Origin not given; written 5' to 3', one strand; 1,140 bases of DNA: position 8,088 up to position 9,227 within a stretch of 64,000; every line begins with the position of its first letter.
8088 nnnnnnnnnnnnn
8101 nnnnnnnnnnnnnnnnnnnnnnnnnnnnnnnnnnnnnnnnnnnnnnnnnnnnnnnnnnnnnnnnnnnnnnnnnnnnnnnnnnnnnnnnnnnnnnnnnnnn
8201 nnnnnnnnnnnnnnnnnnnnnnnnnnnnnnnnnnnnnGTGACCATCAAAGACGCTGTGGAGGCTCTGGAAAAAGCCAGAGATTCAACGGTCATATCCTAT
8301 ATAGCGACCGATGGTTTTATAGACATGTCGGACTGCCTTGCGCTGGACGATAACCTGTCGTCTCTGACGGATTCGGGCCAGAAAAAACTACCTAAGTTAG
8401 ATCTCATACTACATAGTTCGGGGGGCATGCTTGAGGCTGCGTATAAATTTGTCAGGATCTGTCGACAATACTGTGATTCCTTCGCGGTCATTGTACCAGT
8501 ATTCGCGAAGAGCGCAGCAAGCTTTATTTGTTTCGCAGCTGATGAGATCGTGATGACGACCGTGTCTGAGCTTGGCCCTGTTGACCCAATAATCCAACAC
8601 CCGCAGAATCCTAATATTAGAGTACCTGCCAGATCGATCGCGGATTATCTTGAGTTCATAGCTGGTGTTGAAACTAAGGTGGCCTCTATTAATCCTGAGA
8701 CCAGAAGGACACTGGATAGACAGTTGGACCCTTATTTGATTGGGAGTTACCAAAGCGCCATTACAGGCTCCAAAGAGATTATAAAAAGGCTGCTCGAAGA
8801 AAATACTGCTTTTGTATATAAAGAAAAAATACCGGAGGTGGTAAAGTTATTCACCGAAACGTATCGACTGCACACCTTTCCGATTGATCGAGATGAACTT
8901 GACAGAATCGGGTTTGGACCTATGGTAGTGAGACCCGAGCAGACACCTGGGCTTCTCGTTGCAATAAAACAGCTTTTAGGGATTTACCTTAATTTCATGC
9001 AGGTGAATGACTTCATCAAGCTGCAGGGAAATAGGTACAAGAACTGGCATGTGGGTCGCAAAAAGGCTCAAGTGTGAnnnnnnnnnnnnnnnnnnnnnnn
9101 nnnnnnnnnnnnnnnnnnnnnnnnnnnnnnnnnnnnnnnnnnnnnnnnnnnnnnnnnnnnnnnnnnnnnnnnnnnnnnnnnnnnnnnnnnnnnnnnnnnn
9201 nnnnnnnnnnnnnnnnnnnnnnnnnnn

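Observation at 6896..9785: Repeat-flanked 2.9-kb islet: EamA transporter + ClpP-fold (S49/SDH-like) peptidase + small membrane protein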

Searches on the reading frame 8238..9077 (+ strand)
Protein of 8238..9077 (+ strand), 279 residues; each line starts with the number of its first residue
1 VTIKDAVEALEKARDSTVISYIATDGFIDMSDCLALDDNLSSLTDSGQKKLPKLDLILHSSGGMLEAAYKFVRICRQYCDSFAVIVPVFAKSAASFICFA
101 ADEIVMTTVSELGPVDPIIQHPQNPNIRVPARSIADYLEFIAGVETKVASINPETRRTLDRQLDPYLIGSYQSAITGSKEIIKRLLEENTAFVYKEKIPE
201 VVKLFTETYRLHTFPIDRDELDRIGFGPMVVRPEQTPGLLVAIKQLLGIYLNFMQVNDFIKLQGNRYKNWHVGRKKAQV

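Call 10: search_protein_families(library=pfam, proteins=[window:8238-9077:+], max_evalue=0.1)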
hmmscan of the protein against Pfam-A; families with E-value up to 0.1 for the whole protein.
window:8238-9077:+ (279 aa): 3 families
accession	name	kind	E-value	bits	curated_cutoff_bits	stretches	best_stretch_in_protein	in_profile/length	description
PF01972.22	SDH_protease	-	2e-15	57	31.3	1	9-235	43-251/286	ClpP-like SDH-type serine proteinase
PF25145.1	NfeD1b_N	-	0.0003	20.8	40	1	53-119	33-99/189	NfeD1b, N-terminal domain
PF21690.3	MJ1010-like_2nd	-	0.097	13.4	27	0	179-219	16-56/91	Uncharacterized ATP-binding protein MJ1010-like, C-terminal domain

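Call 11: search_protein_families(library=ncbifam, proteins=[window:8238-9077:+], max_evalue=0.1)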
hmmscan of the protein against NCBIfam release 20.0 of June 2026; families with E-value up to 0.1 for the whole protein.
window:8238-9077:+ (279 aa): 4 families
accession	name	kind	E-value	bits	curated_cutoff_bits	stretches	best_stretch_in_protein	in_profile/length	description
NF047768.1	Clp_like_SDH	equivalog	1.1e-20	74.3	250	1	49-226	77-229/260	SDH family Clp fold serine proteinase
NF045542.1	Clp_rel_HeadMat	equivalog_domain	1.6e-07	31.4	120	1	46-110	29-93/165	head maturation protease, ClpP-related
TIGR02731.1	phytoene_desat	equivalog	0.022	13.5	569.4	1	49-115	311-377/453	15-cis-phytoene desaturase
NF045540.1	scaf_prot_MCP1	exception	0.024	13.3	475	1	36-108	17-87/652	ClpP-like prohead protease/major capsid protein fusion protein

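Call 12: search_protein_families(library=padloc, proteins=[window:8238-9077:+], max_evalue=0.1)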
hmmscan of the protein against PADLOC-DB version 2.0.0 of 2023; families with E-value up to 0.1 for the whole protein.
window:8238-9077:+ (279 aa): 0 families

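Call 13: find_homologous_proteins(query=window:8238-9077:+)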
Query window:8238-9077:+ (279 aa): 114 proteins with E <= 0.001 among 1401 candidates.
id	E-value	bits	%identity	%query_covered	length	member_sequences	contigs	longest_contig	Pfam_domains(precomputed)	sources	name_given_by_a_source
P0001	5.9e-181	618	100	100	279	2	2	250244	PF01972.22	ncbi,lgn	-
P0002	1.7e-140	485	78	99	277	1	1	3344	PF01972.22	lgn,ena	-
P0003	9.9e-136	470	75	99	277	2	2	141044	PF01972.22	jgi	-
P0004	2.9e-94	334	58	97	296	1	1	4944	PF01972.22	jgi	jgi:ATP-dependent protease ClpP protease subunit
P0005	4.2e-93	330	58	97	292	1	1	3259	PF01972.22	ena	-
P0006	4.2e-93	330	56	100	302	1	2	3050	PF01972.22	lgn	-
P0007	1.5e-92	328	56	97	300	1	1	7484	PF01972.22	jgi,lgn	-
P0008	1.9e-92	328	57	97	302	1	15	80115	PF01972.22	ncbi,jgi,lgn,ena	jgi:hypothetical protein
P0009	2.9e-91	324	56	97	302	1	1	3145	PF01972.22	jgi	-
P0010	5.5e-91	323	56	97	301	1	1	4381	PF01972.22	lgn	-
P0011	1.8e-90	321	56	97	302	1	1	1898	PF01972.22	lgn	-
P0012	2.2e-90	321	56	97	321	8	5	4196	PF01972.22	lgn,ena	-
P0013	2.2e-90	321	56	97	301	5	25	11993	PF01972.22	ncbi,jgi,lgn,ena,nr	ncbi:MAG TPA: peptidase [Patescibacteria group bacterium]|nr:peptidase [Patescibacteria group bacter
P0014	3.2e-90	320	56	97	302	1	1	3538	PF01972.22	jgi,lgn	-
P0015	3.3e-90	320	57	97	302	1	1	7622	PF01972.22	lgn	-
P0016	4.9e-90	320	55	97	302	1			PF01972.22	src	-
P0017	5.2e-90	320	57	97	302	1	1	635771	PF25145.2,PF01972.22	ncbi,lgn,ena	-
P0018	9.4e-90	319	55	97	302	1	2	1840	PF01972.22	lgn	-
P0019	2.1e-89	318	55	97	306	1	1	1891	PF01972.22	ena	-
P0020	3.3e-89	317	55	97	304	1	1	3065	PF01972.22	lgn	-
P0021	3.4e-89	317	55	97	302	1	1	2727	PF01972.22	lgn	-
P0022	6.1e-89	316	54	97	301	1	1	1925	PF01972.22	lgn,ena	-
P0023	7.1e-89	316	54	97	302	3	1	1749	PF01972.22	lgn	-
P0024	1.2e-88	315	55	97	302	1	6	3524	PF01972.22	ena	-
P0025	1.3e-88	315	55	97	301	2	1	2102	PF01972.22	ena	-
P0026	2.7e-88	314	55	97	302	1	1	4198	PF01972.22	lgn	-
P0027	3.8e-88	314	56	97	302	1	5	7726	PF01972.22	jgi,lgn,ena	-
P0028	5.5e-88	313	54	97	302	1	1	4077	PF01972.22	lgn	-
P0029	7.4e-88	313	54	97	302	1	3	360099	PF01972.22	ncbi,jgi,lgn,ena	-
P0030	7.7e-88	313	55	97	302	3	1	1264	PF01972.22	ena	-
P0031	9.1e-88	312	55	97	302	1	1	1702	PF01972.22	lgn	-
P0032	2.1e-87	311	56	97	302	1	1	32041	PF01972.22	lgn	-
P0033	3.0e-87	311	54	97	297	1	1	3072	PF01972.22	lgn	-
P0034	3.4e-87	310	55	97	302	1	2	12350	PF01972.22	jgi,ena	-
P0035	3.4e-87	310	55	97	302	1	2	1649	PF01972.22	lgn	-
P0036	3.8e-87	310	54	100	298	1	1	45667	PF01972.22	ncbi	-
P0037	1.3e-85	305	54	97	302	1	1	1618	PF25145.2,PF01972.22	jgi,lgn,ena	-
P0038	2.1e-79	285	53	89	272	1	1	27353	PF01972.22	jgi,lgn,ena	-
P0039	7.9e-75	270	52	97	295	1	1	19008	PF01972.22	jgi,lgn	-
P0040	2.1e-72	262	48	97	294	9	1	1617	PF01972.22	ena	-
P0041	4.2e-71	258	52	95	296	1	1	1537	PF01972.22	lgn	-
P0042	6.2e-71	257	48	97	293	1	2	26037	PF01972.22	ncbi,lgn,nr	ncbi:MAG: peptidase [Candidatus Omnitrophica bacterium]|nr:peptidase [Candidatus Omnitrophota bacter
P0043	1.3e-70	256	51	97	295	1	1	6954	PF01972.22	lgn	-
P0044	1.6e-70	256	47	99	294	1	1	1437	PF01972.22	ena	-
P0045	1.7e-70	256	48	97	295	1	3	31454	PF01972.22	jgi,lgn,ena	jgi:hypothetical protein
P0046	2.1e-70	255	48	97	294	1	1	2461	PF01972.22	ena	-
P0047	2.5e-70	255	47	97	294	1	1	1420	PF01972.22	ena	-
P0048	9.6e-70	253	49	97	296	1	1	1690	PF25145.2,PF01972.22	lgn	-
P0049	9.9e-70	253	47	97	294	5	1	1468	PF01972.22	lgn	-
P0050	1.1e-69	253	49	99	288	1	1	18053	PF01972.22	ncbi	-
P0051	1.3e-69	253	47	99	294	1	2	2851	PF01972.22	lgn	-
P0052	2.1e-69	252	47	97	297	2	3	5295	PF25145.2,PF01972.22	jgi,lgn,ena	jgi:hypothetical protein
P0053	3.4e-69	251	49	97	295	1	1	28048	PF01972.22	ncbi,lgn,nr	ncbi:MAG: hypothetical protein JW749_09475 [Sedimentisphaerales bacterium]|nr:hypothetical protein [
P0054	3.6e-69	251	47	97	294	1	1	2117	PF01972.22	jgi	jgi:membrane-bound ClpP family serine protease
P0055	6.6e-69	251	47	97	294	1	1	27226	PF01972.22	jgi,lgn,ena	-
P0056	8.5e-69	250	49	97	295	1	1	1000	PF01972.22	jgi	jgi:membrane-bound ClpP family serine protease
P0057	9.3e-69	250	48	97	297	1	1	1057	PF01972.22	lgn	-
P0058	9.6e-69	250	47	97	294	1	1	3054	PF01972.22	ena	-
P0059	1.3e-68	250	47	99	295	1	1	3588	PF01972.22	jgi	jgi:membrane-bound ClpP family serine protease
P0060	3.4e-68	248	46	97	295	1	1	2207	PF01972.22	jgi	jgi:membrane-bound ClpP family serine protease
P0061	4.9e-68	248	46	97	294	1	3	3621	PF01972.22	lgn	-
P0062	6.3e-68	247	46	97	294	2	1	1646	PF01972.22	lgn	-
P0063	6.9e-68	247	46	97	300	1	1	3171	PF25145.2,PF01972.22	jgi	jgi:ATP-dependent protease ClpP protease subunit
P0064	7.5e-68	247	48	97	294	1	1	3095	PF01972.22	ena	-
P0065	1.4e-67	246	48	95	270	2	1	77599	PF01972.22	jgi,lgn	jgi:membrane-bound ClpP family serine protease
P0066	1.5e-67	246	47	99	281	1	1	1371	PF01972.22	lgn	-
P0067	2.1e-67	246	48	97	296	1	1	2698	PF25145.2,PF01972.22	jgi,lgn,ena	-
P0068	4.1e-67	245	46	97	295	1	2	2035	PF01972.22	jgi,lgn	-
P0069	4.4e-67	245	46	99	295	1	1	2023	PF01972.22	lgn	-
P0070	7.3e-67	244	46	97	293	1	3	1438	PF01972.22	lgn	-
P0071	2.3e-66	242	62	65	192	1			PF01972.22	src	-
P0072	7.5e-66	240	44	99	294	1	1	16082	PF01972.22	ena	-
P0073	2.0e-65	239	45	97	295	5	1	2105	PF01972.22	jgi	jgi:membrane-bound ClpP family serine protease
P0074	2.2e-65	239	46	97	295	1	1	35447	PF25145.2,PF01972.22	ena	-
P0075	2.5e-65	239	47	97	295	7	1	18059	PF25145.2,PF01972.22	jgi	-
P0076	2.8e-65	239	48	99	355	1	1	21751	PF01972.22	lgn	-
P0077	4.7e-65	238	45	97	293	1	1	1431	PF01972.22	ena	-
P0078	1.0e-64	237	46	97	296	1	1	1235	PF01972.22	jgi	jgi:hypothetical protein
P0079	3.7e-62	228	43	97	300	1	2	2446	PF25145.2,PF01972.22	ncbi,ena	-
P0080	4.8e-62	228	51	80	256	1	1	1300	PF01972.22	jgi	jgi:hypothetical protein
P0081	1.7e-61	226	46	97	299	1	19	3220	PF01972.22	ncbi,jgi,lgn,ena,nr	ncbi:MAG TPA: ATP-dependent Clp protease proteolytic subunit [Nitrosomonas sp.]|nr:ATP-dependent Clp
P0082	2.3e-43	167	37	100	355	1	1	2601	PF25145.2,PF01972.22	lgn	-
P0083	4.3e-40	156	54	52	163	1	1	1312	PF25145.2,PF01972.22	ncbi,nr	ncbi:hypothetical protein L6Q79_16055, partial [bacterium]|nr:hypothetical protein [bacterium]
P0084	4.1e-35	140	40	79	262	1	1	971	PF01972.22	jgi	-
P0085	7.9e-35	139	39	79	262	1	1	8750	PF01972.22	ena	-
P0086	7.9e-35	139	39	79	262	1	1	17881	PF01972.22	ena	-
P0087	5.1e-34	136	38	79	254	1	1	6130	PF01972.22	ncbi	-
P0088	2.5e-33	134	36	79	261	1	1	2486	PF01972.22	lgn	-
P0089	2.9e-31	127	38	89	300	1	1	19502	PF25145.2,PF01972.22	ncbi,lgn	-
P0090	1.2e-25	109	35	77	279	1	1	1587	PF25145.2,PF01972.22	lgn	-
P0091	1.5e-15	76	30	77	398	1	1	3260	PF01972.22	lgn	-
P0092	1.8e-15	75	30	78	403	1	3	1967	PF01972.22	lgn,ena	-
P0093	1.4e-14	72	31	78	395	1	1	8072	PF01972.22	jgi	jgi:hypothetical protein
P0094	1.8e-14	72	29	79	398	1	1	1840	PF01972.22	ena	-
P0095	3.5e-13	68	34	72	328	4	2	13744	PF25145.2,PF01972.22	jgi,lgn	jgi:hypothetical protein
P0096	5.5e-13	67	30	79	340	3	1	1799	PF01972.22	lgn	-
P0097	1.5e-12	66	34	61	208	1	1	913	PF25145.2,PF01972.22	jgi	-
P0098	8.7e-12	63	33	72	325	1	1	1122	PF01972.22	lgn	-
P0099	1.6e-11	62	32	62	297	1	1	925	PF25145.2,PF01972.22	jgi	-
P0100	2.3e-11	62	30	90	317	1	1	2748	PF25145.2,PF01972.22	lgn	-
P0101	6.0e-11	61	32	68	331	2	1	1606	PF25145.2,PF01972.22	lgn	-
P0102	2.9e-10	58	36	62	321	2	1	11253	PF01972.22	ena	-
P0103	3.1e-10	58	39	49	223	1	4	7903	PF01972.22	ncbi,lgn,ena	-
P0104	8.9e-10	57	53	29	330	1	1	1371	PF25145.2,PF01972.22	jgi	jgi:hypothetical protein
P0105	1.0e-9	56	39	49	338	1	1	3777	PF01972.22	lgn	-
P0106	2.8e-9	55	39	49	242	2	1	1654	PF01972.22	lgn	-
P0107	3.2e-9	55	44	33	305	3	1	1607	PF01972.22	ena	-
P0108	6.2e-9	54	49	32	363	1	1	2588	PF01972.22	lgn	-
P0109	1.0e-8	53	33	61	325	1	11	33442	PF25145.2,PF01972.22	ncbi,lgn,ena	-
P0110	1.2e-8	53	34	62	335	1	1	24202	PF01972.22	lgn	-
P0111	4.2e-8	51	33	62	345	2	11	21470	PF01972.22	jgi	jgi:hypothetical protein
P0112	1.2e-7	50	36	49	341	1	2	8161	PF01972.22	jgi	jgi:hypothetical protein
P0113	3.3e-7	48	37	48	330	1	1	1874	PF01972.22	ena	-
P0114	5.9e-7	47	43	24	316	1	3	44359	PF01972.22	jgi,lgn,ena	-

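Call 14: find_encoding_contigs(protein=P0001, flank=8000, max_places=3)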
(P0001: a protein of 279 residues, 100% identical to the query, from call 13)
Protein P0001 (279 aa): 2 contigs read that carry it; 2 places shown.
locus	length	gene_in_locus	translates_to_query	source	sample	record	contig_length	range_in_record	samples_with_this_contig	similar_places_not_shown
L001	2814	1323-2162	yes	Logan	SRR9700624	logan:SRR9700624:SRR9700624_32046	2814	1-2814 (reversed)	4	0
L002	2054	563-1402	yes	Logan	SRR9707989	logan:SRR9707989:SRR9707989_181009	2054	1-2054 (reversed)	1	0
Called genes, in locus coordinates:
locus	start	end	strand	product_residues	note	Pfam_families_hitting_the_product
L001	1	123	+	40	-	?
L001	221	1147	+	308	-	PF00892:EamA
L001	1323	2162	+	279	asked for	PF01972:SDH_protease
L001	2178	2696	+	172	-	-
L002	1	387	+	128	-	?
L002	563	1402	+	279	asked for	PF01972:SDH_protease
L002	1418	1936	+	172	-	-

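Call 15: find_encoding_contigs(protein=P0003, flank=8000, max_places=3)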
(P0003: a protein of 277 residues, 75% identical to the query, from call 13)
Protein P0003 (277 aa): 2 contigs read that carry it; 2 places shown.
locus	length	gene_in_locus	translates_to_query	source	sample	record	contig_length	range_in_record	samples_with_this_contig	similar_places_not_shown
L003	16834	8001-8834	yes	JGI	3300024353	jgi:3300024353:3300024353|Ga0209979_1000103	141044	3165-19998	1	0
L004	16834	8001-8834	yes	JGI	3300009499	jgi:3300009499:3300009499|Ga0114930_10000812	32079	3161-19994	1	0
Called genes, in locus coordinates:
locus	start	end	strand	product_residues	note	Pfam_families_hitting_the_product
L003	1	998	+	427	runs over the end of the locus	PF05239:PRC (faint), PF03448:MgtE_N, PF00571:CBS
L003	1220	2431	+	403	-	PF01566:Nramp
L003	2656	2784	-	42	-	-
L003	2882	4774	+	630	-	PF13188:PAS_8 (faint), PF17203:sCache_3_2 (faint), PF00989:PAS, PF08448:PAS_4, PF13426:PAS_9, PF00512:HisKA, PF02518:HATPase_c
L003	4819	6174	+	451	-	PF00072:Response_reg, PF00158:Sigma54_activat, PF14532:Sigma54_activ_2, PF07728:AAA_5, PF25601:AAA_lid_14, PF02954:HTH_8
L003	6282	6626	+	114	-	PF12675:DUF3795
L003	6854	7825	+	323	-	PF00892:EamA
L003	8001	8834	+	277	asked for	PF01972:SDH_protease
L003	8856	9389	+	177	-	-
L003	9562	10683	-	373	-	PF01168:Ala_racemase_N, PF14031:D-ser_dehydrat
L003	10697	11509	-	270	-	-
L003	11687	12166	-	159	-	PF12773:DZR, PF14470:bPH_3 (weak)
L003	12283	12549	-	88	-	PF08897:DUF1841 (weak)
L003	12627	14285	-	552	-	PF05960:DUF885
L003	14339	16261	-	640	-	PF12969:DUF3857, PF01841:Transglut_core (weak)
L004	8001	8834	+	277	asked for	PF01972:SDH_protease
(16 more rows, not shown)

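Call 17: find_related_loci(query=A1, collection=genome_contigs, flank=6000)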
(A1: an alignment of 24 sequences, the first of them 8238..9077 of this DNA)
Query A1 (279 aa) in genome_contigs; peptide patterns used: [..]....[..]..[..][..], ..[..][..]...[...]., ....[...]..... (x = any residue, [..] = any of these).
213 stretches matched a pattern; 157 encode a relative of the query (tblastn E <= 1e-3); the best 80 are kept; 80 distinct loci.
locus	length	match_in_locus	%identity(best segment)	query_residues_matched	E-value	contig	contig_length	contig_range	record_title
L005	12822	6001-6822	57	1-272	7e-101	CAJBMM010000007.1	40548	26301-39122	uncultured Candidatus Berkelbacteria bacterium isolate Loc090907-8m_bin-217 genome assembly, contig: bin-217:07/43, whol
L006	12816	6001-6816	57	1-272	2e-97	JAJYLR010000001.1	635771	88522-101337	MAG: bacterium isolate DBS2-1.bin86 NODE_1_length_635771_cov_21.116458, whole genome shotgun sequence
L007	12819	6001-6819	54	1-272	3e-96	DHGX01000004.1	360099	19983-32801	MAG TPA_asm: Patescibacteria group bacterium UBA4787 UBA4787_contig_3128, whole genome shotgun sequence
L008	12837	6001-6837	54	1-278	6e-96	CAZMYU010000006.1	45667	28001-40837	MAG TPA_asm: uncultured Gammaproteobacteria bacterium isolate binchicken_co154_8 genome assembly, contig: NODE_920_lengt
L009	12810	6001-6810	48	1-272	4e-78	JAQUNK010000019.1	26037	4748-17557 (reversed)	MAG: Candidatus Omnitrophota bacterium isolate STD1_176 NODE_3932_length_26037_cov_6.888576_Sandtown_D1, whole genome sh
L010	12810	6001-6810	48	1-272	2e-77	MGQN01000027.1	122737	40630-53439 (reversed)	MAG: Deltaproteobacteria bacterium RBG_16_44_11 RBG_16_scaffold_449, whole genome shotgun sequence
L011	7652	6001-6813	49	1-272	2e-76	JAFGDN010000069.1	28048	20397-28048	MAG: Sedimentisphaerales bacterium isolate Zod_Metabat.1177 k87_10827941, whole genome shotgun sequence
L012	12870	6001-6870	40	1-272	4e-58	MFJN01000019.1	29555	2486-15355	MAG: Candidatus Gottesmanbacteria bacterium RIFCSPHIGHO2_02_FULL_40_13 rifcsphigho2_02_scaffold_2074, whole genome shotg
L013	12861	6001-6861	40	1-272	4e-57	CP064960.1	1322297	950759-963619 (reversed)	MAG: bacterium isolate Aved_18-Q3-R54-62_BAT3C.16_uni chromosome, complete genome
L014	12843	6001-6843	38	1-272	6e-55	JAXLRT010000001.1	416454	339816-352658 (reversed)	MAG: Kineosporiaceae bacterium isolate STL-ACT16 C1.150.fa-1, whole genome shotgun sequence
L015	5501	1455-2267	41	1-269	7e-54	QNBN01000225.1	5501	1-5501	MAG: Spirochaetes bacterium isolate B62_G9 B62_Guay9_scaffold_27398, whole genome shotgun sequence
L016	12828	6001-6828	41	4-272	5e-53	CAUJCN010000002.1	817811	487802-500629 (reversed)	MAG: Patescibacteria group bacterium isolate KLAP211 genome assembly, contig: KLAP211_272759, whole genome shotgun seque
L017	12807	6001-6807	39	1-269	2e-49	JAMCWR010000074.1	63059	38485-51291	MAG: Gammaproteobacteria bacterium isolate FK_Sedi_B_Bin.52 NODE_1077_length_63059_cov_6.14915, whole genome shotgun seq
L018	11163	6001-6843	36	1-279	9e-49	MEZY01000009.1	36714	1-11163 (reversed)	MAG: Candidatus Berkelbacteria bacterium RIFOXYA2_FULL_43_10 rifoxya2_full_scaffold_1572, whole genome shotgun sequence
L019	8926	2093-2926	39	1-272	2e-47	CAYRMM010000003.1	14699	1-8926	MAG TPA_asm: uncultured Gammaproteobacteria bacterium isolate SRP093185_co1_214 genome assembly, contig: NODE_2789_lengt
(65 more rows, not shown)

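Call 21: find_encoding_contigs(protein=P0017, flank=9000, max_places=1)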
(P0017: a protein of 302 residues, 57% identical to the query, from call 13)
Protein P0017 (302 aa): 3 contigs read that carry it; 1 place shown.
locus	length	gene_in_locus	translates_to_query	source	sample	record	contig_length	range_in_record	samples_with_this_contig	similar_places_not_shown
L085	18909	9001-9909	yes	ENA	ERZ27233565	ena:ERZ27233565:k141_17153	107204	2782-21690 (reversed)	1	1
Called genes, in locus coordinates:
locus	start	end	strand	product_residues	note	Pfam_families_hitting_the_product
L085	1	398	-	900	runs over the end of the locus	PF04851:ResIII, PF19778:RE_endonuc (faint)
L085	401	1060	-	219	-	-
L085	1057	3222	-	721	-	PF01555:N6_N4_Mtase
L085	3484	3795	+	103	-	PF12599:DUF3768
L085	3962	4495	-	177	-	-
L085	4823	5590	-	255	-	PF13814:Replic_Relax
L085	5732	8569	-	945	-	PF26449:DUF8128 (weak), PF02534:T4SS-DNA_transf, PF01935:DUF87 (weak), PF10412:TrwB_AAD_bind (faint), PF12696:TraG-D_C (weak)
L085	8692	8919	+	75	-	-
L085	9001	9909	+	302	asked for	PF01972:SDH_protease, PF25145:NfeD1b_N (faint)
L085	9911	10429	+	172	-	-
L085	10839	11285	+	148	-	PF01243:PNPOx_N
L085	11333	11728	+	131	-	-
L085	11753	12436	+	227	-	-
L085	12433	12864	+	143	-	PF00075:RNase_H, PF13456:RVT_3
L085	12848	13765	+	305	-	PF01522:Polysacc_deac_1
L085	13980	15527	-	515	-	-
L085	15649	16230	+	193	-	-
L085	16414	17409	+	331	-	PF00044:Gp_dh_N, PF02800:Gp_dh_C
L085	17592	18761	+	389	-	PF00162:PGK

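Call 22: find_encoding_contigs(protein=P0029, flank=9000, max_places=1)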
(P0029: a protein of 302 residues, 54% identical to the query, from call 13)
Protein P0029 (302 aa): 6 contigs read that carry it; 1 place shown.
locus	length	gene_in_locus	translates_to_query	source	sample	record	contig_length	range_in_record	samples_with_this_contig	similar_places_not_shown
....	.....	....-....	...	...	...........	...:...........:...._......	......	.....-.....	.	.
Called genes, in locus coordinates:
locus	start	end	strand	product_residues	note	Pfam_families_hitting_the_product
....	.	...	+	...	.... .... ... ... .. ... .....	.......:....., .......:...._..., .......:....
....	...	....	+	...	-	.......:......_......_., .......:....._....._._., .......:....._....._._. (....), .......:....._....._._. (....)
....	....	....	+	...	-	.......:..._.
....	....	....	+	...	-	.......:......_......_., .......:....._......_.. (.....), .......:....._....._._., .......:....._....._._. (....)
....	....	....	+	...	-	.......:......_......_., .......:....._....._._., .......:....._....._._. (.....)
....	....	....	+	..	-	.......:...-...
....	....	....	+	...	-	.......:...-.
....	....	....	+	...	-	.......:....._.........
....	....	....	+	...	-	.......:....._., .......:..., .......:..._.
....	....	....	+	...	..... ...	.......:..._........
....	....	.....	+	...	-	-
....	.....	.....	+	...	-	-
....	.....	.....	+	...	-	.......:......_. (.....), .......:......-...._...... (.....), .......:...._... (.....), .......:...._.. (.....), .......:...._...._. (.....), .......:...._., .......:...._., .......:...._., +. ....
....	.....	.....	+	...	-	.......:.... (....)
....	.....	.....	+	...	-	-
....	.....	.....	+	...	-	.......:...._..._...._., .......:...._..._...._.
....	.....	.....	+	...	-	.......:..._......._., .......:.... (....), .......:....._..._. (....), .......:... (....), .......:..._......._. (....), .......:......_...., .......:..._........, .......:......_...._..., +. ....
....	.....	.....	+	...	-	-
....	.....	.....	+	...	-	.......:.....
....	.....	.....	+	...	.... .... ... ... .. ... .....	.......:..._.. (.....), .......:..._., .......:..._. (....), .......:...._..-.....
